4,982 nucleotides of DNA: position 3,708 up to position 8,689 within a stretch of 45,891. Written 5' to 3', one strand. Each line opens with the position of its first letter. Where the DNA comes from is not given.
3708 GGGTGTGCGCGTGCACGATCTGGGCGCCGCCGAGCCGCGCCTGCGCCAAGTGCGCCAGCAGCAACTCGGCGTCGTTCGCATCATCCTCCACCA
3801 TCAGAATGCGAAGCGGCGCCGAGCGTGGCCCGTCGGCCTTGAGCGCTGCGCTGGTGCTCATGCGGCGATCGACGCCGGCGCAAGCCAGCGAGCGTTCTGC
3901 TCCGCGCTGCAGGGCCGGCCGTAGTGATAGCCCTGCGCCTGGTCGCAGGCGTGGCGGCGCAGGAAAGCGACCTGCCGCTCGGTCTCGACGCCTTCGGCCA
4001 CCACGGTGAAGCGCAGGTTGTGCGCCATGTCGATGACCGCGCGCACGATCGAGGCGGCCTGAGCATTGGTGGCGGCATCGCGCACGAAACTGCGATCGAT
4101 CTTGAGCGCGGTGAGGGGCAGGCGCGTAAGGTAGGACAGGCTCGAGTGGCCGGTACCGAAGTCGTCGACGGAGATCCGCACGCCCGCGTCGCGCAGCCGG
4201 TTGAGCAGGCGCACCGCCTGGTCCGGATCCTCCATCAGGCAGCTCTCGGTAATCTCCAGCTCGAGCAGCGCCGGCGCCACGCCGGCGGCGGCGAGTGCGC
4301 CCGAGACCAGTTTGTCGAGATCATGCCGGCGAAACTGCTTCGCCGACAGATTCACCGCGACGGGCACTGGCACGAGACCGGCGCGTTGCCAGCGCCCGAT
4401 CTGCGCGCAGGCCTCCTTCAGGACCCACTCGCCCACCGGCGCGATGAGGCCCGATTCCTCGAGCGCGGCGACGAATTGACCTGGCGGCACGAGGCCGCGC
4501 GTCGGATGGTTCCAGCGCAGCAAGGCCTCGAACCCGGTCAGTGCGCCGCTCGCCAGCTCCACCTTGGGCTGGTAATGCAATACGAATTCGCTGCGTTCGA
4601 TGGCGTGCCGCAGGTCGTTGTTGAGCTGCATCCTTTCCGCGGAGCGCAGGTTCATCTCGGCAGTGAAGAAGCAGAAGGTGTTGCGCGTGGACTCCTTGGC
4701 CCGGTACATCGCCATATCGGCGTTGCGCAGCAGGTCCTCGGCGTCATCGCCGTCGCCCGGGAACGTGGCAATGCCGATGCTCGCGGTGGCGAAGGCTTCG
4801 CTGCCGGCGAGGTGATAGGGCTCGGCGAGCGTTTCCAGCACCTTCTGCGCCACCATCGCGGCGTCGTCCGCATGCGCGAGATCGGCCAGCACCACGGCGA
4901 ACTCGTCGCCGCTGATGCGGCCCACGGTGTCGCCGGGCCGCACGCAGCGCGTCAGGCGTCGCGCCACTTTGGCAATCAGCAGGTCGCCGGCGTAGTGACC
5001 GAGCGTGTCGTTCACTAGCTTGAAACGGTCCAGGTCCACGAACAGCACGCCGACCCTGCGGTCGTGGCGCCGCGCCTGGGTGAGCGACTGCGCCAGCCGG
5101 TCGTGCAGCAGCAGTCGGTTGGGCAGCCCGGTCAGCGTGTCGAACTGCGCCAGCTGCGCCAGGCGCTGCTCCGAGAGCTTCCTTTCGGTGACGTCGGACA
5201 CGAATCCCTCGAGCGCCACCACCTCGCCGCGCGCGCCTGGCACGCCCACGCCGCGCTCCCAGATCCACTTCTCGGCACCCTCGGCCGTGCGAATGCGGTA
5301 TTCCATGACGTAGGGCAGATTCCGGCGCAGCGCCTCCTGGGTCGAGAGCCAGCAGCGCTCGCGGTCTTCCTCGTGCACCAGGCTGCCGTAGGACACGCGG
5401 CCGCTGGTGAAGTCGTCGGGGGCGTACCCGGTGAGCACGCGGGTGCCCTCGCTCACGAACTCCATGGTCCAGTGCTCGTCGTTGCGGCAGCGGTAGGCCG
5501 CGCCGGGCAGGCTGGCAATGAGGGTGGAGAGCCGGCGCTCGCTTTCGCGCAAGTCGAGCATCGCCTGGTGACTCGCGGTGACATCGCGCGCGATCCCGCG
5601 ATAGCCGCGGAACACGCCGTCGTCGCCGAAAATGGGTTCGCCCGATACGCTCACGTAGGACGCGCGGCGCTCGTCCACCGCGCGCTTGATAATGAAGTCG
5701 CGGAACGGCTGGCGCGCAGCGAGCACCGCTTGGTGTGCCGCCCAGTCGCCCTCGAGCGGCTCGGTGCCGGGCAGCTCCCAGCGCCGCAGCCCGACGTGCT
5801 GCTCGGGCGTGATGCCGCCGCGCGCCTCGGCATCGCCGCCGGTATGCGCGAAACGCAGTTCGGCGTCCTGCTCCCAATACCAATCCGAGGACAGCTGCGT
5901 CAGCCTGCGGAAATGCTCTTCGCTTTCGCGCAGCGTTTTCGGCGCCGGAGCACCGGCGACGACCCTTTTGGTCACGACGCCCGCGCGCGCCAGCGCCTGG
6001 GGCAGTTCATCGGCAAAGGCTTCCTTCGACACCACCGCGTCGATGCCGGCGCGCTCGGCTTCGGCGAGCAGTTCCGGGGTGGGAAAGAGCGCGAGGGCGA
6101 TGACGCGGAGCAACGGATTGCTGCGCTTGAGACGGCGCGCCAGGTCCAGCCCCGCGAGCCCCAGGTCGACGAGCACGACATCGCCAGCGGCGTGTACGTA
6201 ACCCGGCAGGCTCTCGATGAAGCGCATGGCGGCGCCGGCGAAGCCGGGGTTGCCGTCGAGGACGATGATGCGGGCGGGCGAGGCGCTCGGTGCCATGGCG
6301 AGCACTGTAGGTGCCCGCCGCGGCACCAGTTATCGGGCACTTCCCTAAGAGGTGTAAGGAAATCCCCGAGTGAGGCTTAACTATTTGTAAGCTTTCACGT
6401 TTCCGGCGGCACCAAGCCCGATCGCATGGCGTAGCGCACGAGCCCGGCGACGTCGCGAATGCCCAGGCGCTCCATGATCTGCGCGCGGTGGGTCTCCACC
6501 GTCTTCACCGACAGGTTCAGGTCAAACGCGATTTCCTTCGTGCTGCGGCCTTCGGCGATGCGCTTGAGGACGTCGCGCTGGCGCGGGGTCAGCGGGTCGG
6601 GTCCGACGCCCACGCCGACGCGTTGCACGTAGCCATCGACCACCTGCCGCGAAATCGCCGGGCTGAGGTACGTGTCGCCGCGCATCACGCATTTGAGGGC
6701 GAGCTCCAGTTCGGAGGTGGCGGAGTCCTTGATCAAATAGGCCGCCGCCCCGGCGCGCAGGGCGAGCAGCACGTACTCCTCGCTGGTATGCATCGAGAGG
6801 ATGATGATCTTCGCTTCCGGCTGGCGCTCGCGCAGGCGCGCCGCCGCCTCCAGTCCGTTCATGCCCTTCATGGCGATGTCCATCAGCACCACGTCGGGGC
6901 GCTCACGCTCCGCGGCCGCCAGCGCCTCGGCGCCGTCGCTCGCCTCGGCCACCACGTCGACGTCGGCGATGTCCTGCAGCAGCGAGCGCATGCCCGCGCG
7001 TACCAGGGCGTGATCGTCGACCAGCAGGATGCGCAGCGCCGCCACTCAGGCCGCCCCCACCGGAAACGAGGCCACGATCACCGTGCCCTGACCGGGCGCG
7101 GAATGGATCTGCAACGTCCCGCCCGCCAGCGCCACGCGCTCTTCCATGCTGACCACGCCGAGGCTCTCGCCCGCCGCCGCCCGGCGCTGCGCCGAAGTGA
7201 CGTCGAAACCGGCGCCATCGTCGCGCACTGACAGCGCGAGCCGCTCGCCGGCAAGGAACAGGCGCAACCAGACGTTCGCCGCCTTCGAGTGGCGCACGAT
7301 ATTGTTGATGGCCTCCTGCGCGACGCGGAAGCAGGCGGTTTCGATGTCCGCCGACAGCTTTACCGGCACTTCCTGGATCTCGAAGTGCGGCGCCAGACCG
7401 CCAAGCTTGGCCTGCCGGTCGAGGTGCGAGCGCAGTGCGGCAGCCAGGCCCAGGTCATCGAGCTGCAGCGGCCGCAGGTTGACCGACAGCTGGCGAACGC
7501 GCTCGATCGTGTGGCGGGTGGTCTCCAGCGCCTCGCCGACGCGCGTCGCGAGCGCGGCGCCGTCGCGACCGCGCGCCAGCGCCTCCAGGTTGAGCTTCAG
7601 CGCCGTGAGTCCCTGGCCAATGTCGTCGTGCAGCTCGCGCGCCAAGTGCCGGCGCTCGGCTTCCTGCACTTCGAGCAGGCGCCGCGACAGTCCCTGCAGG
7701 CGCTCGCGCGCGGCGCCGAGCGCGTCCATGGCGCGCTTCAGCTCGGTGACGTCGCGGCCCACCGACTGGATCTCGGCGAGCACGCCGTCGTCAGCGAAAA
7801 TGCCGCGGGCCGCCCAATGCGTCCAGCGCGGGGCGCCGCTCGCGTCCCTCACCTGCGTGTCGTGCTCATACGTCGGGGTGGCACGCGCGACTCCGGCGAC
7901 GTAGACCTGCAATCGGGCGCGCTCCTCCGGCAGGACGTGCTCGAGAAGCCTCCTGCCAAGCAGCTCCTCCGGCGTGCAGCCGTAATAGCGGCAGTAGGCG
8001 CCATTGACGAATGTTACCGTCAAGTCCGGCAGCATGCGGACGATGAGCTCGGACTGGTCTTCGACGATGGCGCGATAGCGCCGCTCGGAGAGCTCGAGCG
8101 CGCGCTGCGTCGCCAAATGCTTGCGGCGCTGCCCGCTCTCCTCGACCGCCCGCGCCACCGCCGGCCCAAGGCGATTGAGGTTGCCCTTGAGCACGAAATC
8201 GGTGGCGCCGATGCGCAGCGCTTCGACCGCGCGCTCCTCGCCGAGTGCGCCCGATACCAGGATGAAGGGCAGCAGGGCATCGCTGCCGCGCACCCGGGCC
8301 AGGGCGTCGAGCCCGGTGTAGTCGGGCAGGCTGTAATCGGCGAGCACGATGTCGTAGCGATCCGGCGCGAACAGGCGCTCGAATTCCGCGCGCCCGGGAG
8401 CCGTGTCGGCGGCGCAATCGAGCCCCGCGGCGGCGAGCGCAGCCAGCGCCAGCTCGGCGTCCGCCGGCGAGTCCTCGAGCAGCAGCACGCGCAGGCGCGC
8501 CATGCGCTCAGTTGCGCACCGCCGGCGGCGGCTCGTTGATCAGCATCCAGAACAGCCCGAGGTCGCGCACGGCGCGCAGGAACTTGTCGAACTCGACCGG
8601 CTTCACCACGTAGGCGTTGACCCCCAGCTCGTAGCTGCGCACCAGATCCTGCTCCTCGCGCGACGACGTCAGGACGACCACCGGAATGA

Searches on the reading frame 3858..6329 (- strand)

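Call 48: search_protein_families(library=pfam, proteins=[window:3858-6329:-], max_evalue=0.0001)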
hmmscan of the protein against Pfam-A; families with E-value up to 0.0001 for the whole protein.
window:3858-6329:- (823 aa): 5 families
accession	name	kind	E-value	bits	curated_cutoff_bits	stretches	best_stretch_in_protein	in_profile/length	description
PF00563.25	EAL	-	6.9e-75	251.9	31.3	1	571-806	2-236/236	EAL domain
PF00990.26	GGDEF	-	1.2e-49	168.6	23.8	1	394-550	1-160/161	Diguanylate cyclase, GGDEF domain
PF08447.18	PAS_3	-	1.5e-17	64.1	25.6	1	291-377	3-89/89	PAS fold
PF08448.16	PAS_4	-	8.1e-06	26.5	23.1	0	155-254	12-109/110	PAS fold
PF13426.13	PAS_9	-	8.9e-05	23.2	27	0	220-252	71-103/103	PAS domain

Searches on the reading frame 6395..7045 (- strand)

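Call 48: search_protein_families(library=pfam, proteins=[window:6395-7045:-], max_evalue=0.0001)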
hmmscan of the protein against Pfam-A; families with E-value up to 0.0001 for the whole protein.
window:6395-7045:- (216 aa): 3 families
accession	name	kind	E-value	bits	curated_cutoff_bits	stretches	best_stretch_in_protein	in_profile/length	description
PF00072.30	Response_reg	-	3.4e-30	104.9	30.2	1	6-117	1-110/111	Response regulator receiver domain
PF00196.25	GerE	-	8.6e-18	64.2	23.5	1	150-206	1-57/57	Bacterial regulatory proteins, luxR family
PF08281.18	Sigma70_r4_2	-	1.2e-07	31.7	25.7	1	152-194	11-54/54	Sigma-70, region 4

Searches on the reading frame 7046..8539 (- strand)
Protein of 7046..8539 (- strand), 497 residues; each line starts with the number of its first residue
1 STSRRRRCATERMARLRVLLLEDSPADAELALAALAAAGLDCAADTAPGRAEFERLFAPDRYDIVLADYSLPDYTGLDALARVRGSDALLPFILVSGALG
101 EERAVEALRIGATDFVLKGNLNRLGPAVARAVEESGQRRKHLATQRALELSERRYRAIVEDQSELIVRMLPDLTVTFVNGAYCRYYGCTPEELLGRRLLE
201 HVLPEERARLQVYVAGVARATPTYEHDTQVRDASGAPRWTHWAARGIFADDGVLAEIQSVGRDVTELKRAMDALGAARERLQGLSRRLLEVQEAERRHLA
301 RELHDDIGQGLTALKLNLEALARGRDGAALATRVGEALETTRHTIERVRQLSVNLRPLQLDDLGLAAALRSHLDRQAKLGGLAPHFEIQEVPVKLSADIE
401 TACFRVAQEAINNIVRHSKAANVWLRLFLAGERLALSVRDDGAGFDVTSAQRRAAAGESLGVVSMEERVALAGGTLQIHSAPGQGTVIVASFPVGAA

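Call 48: search_protein_families(library=pfam, proteins=[window:7046-8539:-], max_evalue=0.0001)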
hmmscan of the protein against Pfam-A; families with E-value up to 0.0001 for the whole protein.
window:7046-8539:- (497 aa): 7 families
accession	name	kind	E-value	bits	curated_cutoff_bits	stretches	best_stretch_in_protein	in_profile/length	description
PF07730.19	HisKA_3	-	2.1e-13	51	24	1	295-359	1-67/68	Histidine kinase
PF00072.30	Response_reg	-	6.8e-13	49.2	30.2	1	18-119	1-100/111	Response regulator receiver domain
PF02518.31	HATPase_c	-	1.1e-12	48.8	26.4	1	401-494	4-109/111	Histidine kinase-, DNA gyrase B-, and HSP90-like ATPase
PF08448.16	PAS_4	-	1.3e-11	45.1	23.1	1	171-269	13-110/110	PAS fold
PF08447.18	PAS_3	-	4.5e-11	43.3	25.6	1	176-260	2-88/89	PAS fold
PF13426.13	PAS_9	-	1.7e-08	35.1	27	1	171-266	9-103/103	PAS domain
PF00989.32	PAS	-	3e-05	24.4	22.6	1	154-264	2-113/113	PAS fold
